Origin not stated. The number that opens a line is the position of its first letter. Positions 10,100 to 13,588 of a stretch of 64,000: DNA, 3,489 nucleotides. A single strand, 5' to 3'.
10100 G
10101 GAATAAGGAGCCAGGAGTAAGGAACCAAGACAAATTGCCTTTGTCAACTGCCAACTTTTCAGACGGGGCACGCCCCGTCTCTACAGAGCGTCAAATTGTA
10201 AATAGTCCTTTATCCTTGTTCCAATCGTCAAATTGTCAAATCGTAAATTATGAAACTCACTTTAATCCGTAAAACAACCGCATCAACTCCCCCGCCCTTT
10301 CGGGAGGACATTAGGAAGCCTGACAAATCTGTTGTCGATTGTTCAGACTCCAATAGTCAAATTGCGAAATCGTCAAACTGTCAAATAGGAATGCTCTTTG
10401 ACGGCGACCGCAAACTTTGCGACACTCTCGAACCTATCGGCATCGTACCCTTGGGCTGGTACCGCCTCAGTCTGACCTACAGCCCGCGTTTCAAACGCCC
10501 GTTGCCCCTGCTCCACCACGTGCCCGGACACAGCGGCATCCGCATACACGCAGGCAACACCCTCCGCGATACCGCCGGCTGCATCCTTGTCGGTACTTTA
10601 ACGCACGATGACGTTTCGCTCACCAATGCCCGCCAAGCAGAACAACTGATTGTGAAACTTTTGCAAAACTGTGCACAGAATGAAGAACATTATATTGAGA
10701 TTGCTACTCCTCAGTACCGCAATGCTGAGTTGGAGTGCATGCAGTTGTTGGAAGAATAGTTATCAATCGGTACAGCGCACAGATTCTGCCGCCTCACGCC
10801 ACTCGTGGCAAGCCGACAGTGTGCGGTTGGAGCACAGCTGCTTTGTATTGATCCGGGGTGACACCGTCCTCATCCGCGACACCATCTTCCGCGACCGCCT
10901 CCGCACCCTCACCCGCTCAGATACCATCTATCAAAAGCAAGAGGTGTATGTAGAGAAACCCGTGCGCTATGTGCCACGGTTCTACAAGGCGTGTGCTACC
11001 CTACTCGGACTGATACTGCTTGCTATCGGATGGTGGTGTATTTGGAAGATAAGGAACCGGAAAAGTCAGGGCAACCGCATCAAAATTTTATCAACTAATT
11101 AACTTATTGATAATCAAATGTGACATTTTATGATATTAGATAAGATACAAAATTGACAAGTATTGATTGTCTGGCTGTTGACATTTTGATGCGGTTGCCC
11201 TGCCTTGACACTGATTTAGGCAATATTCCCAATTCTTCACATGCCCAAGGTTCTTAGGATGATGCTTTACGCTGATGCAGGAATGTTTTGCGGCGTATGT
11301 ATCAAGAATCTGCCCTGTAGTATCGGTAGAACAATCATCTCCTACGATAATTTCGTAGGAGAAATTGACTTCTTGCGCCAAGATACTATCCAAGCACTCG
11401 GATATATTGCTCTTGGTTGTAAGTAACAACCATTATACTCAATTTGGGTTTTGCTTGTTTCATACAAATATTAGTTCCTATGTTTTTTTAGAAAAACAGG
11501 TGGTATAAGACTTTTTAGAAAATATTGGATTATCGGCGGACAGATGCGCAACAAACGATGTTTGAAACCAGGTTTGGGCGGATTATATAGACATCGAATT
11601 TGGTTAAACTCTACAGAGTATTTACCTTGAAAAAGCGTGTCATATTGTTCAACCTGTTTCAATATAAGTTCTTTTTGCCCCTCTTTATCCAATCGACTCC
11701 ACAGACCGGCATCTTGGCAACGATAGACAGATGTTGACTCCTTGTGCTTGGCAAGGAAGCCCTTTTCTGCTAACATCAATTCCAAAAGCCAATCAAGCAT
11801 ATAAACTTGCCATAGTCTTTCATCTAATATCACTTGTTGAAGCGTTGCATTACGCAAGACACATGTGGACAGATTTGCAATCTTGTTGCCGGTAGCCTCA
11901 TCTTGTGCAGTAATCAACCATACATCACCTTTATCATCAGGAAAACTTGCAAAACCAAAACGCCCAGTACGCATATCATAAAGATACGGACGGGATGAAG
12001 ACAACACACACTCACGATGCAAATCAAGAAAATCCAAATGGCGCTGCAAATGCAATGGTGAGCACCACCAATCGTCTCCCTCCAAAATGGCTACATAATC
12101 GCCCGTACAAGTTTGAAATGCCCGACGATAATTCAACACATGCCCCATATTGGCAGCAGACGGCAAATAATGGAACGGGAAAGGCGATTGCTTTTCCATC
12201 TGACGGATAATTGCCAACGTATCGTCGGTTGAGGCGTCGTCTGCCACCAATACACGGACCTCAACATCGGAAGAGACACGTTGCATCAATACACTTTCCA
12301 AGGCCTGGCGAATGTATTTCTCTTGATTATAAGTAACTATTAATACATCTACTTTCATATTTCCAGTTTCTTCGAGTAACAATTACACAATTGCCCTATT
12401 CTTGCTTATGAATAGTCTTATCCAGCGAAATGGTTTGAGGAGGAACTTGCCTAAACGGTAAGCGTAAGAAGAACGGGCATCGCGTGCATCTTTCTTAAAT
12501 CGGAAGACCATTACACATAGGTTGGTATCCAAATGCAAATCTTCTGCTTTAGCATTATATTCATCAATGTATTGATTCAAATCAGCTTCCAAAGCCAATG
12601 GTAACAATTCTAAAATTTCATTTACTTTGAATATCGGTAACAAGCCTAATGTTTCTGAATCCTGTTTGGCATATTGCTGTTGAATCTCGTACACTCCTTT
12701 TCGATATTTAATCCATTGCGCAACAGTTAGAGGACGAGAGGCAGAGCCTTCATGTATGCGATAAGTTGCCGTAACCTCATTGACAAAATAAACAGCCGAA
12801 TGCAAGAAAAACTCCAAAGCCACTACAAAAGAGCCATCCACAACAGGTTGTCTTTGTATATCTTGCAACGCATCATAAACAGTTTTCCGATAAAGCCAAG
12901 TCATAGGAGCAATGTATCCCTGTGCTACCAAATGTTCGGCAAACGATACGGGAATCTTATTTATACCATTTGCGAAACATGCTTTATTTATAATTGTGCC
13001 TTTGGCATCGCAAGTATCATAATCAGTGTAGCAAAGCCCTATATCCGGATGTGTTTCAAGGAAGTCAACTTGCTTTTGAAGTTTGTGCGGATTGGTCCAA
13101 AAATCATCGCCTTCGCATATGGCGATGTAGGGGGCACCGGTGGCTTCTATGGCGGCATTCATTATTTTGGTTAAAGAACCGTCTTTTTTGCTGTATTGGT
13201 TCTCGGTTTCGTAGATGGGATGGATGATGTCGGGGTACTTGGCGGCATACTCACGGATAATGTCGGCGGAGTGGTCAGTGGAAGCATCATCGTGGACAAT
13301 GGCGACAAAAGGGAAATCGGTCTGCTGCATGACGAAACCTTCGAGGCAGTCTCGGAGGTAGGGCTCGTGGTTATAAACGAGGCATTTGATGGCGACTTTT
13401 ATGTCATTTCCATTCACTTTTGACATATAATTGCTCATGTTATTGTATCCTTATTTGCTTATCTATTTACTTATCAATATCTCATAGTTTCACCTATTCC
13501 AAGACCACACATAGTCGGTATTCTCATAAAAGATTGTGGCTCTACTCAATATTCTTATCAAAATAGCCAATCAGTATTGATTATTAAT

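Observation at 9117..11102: Five-gene plus-strand operon resembling a phage lysis cassette embedded in the glycan locus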

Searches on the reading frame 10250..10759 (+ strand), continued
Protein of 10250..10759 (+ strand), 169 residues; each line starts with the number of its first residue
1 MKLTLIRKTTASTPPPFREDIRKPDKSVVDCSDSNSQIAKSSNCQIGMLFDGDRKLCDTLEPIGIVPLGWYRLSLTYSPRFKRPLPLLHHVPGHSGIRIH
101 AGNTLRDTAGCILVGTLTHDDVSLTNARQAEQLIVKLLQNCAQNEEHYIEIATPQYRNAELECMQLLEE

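Call 30: predict_structure(alignment_id=A2)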
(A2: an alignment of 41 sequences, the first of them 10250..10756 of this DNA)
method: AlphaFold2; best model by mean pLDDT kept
length: 169 residues; sequences in the alignment: 41
mean_pLDDT: 86.7   pTM: 0.77
mean pLDDT of the five models: 86.7, 84.9, 84.8, 84.8, 84.6
residues with pLDDT >= 90: 115; 70-90: 22; 50-70: 24; < 50: 8
segments of 3 or more residues with pLDDT < 50: 35-39
pLDDT, mean of each block of 10 residues (from residue 1): 91 59 58 50 87 97 94 96 97 96 87 95 95 97 94 94 89
secondary structure, 60 per line:
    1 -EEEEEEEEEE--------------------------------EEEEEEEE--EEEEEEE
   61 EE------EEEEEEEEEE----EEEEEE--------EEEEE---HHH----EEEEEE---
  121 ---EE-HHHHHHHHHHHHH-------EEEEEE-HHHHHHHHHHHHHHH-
elements in order: E2-11 E44-51 E54-62 E69-78 E83-88 E97-101 E112-117 H127-139 E147-152 H154-168

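Call 34: fold_search(model_id=the predicted structure, library=pdb)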
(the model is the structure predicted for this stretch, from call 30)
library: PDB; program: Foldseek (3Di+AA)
matches with E <= 10: 98; with E <= 0.001: 0
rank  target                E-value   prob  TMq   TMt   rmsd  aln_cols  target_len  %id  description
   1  5f6c_B                3.2e-01  0.05  0.12  0.05  16.8       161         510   10  The structure of E. coli RNase E catalytically inactive mutant with RNA bound (released 2016-12-14)
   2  6g63_N                3.4e-01  0.06  0.13  0.06  15.8       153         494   10  RNase E in complex with sRNA RrpA (released 2018-10-03)
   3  6g63_L                3.8e-01  0.05  0.15  0.06  15.3       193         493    8  RNase E in complex with sRNA RrpA (released 2018-10-03)
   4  2vrt_A                3.8e-01  0.04  0.12  0.05  16.5       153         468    9  Crystal Structure of E. coli RNase E possessing M1 RNA fragments - Catalytic Domain (released 2008-07-22)
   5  2bx2_L                4.2e-01  0.04  0.12  0.06  16.1       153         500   12  Catalytic domain of E. coli RNase E (released 2005-10-14)
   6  2vrt_D                5.6e-01  0.04  0.13  0.06  16.5       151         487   11  Crystal Structure of E. coli RNase E possessing M1 RNA fragments - Catalytic Domain (released 2008-07-22)
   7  6g63_A                9.4e-01  0.03  0.12  0.05  17.7       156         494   10  RNase E in complex with sRNA RrpA (released 2018-10-03)
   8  6g63_G                1.3e+00  0.02  0.12  0.06  15.9       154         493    9  RNase E in complex with sRNA RrpA (released 2018-10-03)
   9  7n1l_H                1.3e+00  0.08  0.18  0.20   9.9       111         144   10  Crystal Structure of Ribosomal-protein-alanine N-acetyltransferase from Brucella melitensis biovar Abortus 2308 (released 2021-06-16)
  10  2vmk_A                1.8e+00  0.02  0.13  0.06  15.7       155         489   12  Crystal Structure of E. coli RNase E Apoprotein - Catalytic Domain (released 2008-07-22)
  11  6eff_D                1.9e+00  0.02  0.14  0.11  15.9       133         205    6  NCTC10712 (released 2020-02-19)
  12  6ioy_B                1.9e+00  0.02  0.15  0.08  15.7       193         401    8  Crystal structure of Porphyromonas gingivalis acetate kinase (released 2019-04-24)
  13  7n1l_G                2.0e+00  0.07  0.18  0.21  10.1       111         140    9  Crystal Structure of Ribosomal-protein-alanine N-acetyltransferase from Brucella melitensis biovar Abortus 2308 (released 2021-06-16)
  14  7n1l_M                2.1e+00  0.08  0.18  0.21  10.6       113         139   10  Crystal Structure of Ribosomal-protein-alanine N-acetyltransferase from Brucella melitensis biovar Abortus 2308 (released 2021-06-16)
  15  7n1l_D                2.2e+00  0.06  0.18  0.21  10.0       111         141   10  Crystal Structure of Ribosomal-protein-alanine N-acetyltransferase from Brucella melitensis biovar Abortus 2308 (released 2021-06-16)
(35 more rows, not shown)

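Call 35: search_solved_structures(query=A2, max_evalue=10, show_alignments=3)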
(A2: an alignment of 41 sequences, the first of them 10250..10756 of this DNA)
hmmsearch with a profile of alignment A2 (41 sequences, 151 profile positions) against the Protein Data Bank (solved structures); distinct sequences matched with E-value up to 10: 1.
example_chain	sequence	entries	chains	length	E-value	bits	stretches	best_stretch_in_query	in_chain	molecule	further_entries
7eh9_A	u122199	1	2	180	1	11.8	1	19-58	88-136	Basal-body rod modification protein FlgD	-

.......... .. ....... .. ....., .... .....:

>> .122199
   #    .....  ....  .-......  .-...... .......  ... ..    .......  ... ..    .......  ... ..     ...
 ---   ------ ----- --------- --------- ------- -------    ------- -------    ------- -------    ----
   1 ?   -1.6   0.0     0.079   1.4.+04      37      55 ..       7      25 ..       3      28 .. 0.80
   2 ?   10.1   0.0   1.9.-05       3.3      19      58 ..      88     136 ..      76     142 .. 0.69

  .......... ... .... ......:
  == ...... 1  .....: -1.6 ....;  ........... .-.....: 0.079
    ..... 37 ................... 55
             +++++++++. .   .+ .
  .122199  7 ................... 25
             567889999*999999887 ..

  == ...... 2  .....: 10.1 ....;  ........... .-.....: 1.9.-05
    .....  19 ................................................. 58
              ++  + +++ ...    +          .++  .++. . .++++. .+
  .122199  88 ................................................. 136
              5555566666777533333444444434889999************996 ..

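Call 37: search_protein_families(library=pfam, alignment_id=A2, max_evalue=10)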
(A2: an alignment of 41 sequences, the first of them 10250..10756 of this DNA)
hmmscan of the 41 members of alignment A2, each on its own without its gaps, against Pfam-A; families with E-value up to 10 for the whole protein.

A. member 1, window:10250-10756:+ (169 aa): 1 family
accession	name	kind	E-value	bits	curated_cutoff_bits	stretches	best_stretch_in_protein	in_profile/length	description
PF18925.5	DUF5675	-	1.9e-20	73.2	26.7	1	40-138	7-112/114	Family of unknown function (DUF5675)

B. families by the number of members that match (of 41 scanned): 9 families
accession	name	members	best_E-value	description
PF18925.5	DUF5675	41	7.4e-39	Family of unknown function (DUF5675)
PF10908.13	Tlde1_dom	14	0.0022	Tlde1 domain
PF03734.19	YkuD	6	0.0037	L,D-transpeptidase catalytic domain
PF24897.1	DUF7744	2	0.22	Domain of unknown function (DUF7744)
PF19906.4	CGDB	1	0.062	C-glycoside deglycosidase beta subunit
PF16405.10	DUF5013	1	0.092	Domain of unknown function (DUF5013)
PF17166.9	DUF5126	1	0.15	Domain of unknown function (DUF5126)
PF07452.17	CHRD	1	0.21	CHRD domain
PF23130.1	IcmW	1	0.23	IcmW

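Call 38: fold_search(model_id=the predicted structure, library=viral)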
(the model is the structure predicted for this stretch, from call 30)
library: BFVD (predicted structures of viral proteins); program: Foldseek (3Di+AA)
matches with E <= 10: 151; with E <= 0.001: 10
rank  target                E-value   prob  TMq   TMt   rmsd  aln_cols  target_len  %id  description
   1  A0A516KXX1            4.7e-11  1.00  0.62  0.71   3.1       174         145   28  (no name in the UniProt tables at hand)
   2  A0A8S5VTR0            8.7e-10  1.00  0.65  0.13   2.4       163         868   28  (no name in the UniProt tables at hand)
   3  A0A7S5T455            2.8e-08  1.00  0.65  0.70   2.9       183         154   23  (no name in the UniProt tables at hand)
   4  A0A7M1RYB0            1.3e-07  1.00  0.64  0.68   1.9       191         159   19  L,D-carboxypeptidase/transpeptidase [uncultured phage cr116_1]
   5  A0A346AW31            2.1e-07  1.00  0.51  0.70   7.1       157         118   22  (no name in the UniProt tables at hand)
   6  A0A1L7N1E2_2          2.3e-07  1.00  0.59  0.09   3.4       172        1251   22  DUF5675 domain-containing protein [Ralstonia phage RP31]
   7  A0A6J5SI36            9.8e-07  1.00  0.60  0.69   6.4       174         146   19  DUF5675 domain-containing protein [uncultured Caudovirales phage]
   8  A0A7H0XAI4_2          3.1e-06  1.00  0.59  0.09   9.1       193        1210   19  (no name in the UniProt tables at hand)
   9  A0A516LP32            2.7e-05  1.00  0.60  0.71   2.6       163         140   15  (no name in the UniProt tables at hand)
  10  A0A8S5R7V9            1.3e-04  1.00  0.38  0.60   3.7        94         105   36  DUF5675 domain-containing protein (Fragment) [virus sp. ctKgb28]
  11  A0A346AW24            9.1e-03  1.00  0.38  0.48   1.9        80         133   22  (no name in the UniProt tables at hand)
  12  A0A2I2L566            3.3e-01  0.06  0.13  0.16  16.3       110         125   10  MORN-repeat protein [Orpheovirus IHUMI-LCC2]
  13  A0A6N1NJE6            3.3e-01  0.06  0.14  0.08  14.3       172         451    6  Uncharacterized protein [Tupanvirus deep ocean]
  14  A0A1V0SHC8            4.4e-01  0.09  0.14  0.12  11.0        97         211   12  N-acetyltransferase [Hokovirus HKV1]
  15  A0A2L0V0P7            7.8e-01  0.15  0.21  0.24  10.5        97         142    9  Uncharacterized protein [Agrobacterium phage Atu_ph07]
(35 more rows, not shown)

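Call 67: search_protein_families(library=padloc, proteins=[window:10250-10759:+], max_evalue=1)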
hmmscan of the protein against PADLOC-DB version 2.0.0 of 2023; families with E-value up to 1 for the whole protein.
window:10250-10759:+ (169 aa): 0 families

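Call 69: find_encoding_contigs(protein=window:10250-10759:+, flank=10000, max_places=4)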
Protein window:10250-10759:+ (169 aa): no gene with exactly this product is on record in the collection.

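Call 70: find_encoding_contigs(protein=P0001, flank=10000, max_places=4)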
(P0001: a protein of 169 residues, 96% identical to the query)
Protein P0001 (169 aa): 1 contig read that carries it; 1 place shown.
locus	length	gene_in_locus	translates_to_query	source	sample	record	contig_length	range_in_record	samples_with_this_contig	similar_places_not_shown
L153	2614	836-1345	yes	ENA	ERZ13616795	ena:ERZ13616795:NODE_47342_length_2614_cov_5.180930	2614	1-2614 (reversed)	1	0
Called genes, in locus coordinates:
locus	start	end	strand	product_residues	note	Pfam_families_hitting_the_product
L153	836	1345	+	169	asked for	PF18925:DUF5675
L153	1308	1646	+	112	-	-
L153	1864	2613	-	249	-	?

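Call 71: find_encoding_contigs(protein=P0002, flank=10000, max_places=4)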
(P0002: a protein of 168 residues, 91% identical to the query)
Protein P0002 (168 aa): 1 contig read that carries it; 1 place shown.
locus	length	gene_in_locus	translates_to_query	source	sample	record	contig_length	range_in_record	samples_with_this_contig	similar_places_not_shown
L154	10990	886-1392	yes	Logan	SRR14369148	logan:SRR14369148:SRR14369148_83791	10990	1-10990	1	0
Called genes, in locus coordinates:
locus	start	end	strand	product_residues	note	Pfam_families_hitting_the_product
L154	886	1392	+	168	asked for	PF18925:DUF5675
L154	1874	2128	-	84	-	-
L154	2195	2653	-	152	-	PF01501:Glyco_transf_8, PF18404:Glyco_transf_24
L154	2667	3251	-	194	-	PF00132:Hexapep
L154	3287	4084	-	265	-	PF00535:Glycos_transf_2, PF10111:Glyco_tranf_2_2 (faint), PF13641:Glyco_tranf_2_3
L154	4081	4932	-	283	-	PF00535:Glycos_transf_2, PF10111:Glyco_tranf_2_2 (weak), PF13641:Glyco_tranf_2_3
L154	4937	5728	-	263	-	-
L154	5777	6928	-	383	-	PF01041:DegT_DnrJ_EryC1, PF00155:Aminotran_1_2, PF00266:Aminotran_5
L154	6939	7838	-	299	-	PF01073:3Beta_HSD, PF01370:Epimerase, PF04321:RmlD_sub_bind, PF16363:GDP_Man_Dehyd, PF07993:NAD_binding_4 (weak)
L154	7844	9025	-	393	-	PF01071:GARS_A, PF02786:CPSase_L_D2 (faint)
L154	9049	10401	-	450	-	PF20706:GT4-conflict (faint), PF00534:Glycos_transf_1, PF13692:Glyco_trans_1_4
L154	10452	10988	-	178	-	?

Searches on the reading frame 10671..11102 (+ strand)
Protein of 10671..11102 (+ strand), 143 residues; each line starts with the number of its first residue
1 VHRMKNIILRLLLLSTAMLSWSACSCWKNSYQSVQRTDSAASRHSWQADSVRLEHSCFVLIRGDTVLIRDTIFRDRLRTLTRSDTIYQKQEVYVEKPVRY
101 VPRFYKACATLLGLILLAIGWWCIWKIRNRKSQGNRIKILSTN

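Call 3: search_protein_families(library=pfam, proteins=[window:10671-11102:+], max_evalue=1)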
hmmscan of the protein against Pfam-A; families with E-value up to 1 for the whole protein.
window:10671-11102:+ (143 aa): 2 families
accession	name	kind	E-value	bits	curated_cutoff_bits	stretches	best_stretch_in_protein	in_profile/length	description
PF12669.12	FeoB_associated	-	0.033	14.9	27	1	111-134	4-27/44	FeoB-associated Cys-rich membrane protein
PF19706.4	DUF6203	-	0.16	12.4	26.7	1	110-133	16-40/54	Family of unknown function (DUF6203)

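Call 4: search_protein_families(library=phrogs, proteins=[window:10671-11102:+], max_evalue=1)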
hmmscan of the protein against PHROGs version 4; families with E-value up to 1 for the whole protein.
window:10671-11102:+ (143 aa): 1 family
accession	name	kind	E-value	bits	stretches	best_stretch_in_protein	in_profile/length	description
phrog_502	-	moron, auxiliary metabolic gene and host takeover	0.11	13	1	109-126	12-29/58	membrane protein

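Call 5: search_protein_families(library=ncbifam, proteins=[window:10671-11102:+], max_evalue=1)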
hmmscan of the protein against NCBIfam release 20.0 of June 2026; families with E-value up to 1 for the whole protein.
window:10671-11102:+ (143 aa): 1 family
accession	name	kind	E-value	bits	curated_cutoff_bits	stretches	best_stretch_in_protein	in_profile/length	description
NF050142.1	PG1828_fam_lipo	equivalog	0.23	12.2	50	1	4-42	1-35/59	PG1828 family lipoprotein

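Call 67: search_protein_families(library=padloc, proteins=[window:10671-11102:+], max_evalue=1)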
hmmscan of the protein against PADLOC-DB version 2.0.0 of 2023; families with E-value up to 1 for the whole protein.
window:10671-11102:+ (143 aa): 0 families

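Call 77: search_dna_similar(query=window:10680-11099:+, collection=phages, mode=protein, max_evalue=0.1, max_rows=20)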
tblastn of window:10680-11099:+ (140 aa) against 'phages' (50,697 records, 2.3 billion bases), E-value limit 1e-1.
No match.

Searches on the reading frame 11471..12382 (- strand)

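Call 9: search_protein_families(library=pfam, proteins=[window:11471-12382:-], max_evalue=0.001)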
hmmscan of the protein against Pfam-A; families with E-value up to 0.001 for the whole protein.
window:11471-12382:- (303 aa): 3 families
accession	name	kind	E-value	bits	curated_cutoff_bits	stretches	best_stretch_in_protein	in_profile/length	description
PF00535.33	Glycos_transf_2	-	2e-23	83.6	23.3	1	13-133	2-118/168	Glycosyl transferase family 2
PF13641.12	Glyco_tranf_2_3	-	4e-08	34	27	1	11-119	3-111/230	Glycosyltransferase like family 2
PF10111.15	Glyco_tranf_2_2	-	2e-05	24.7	27.3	1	15-108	4-96/276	Glycosyltransferase like family 2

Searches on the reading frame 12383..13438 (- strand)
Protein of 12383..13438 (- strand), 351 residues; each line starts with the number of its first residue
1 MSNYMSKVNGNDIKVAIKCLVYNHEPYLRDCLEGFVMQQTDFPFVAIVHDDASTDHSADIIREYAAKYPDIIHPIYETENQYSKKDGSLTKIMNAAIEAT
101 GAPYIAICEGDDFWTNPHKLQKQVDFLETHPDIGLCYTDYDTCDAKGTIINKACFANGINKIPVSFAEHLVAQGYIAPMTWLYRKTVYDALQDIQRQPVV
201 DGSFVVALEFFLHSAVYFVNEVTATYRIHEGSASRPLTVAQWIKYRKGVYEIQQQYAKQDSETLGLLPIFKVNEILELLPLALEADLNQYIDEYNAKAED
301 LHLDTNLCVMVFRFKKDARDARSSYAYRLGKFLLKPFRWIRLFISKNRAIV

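Call 9: search_protein_families(library=pfam, proteins=[window:12383-13438:-], max_evalue=0.001)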
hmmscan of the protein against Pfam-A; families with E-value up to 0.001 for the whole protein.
window:12383-13438:- (351 aa): 2 families
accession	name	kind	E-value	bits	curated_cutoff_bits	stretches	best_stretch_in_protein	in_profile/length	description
PF00535.33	Glycos_transf_2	-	2.9e-15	57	23.3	1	21-143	6-119/168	Glycosyl transferase family 2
PF13641.12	Glyco_tranf_2_3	-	2.2e-07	31.6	27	1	22-196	10-179/230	Glycosyltransferase like family 2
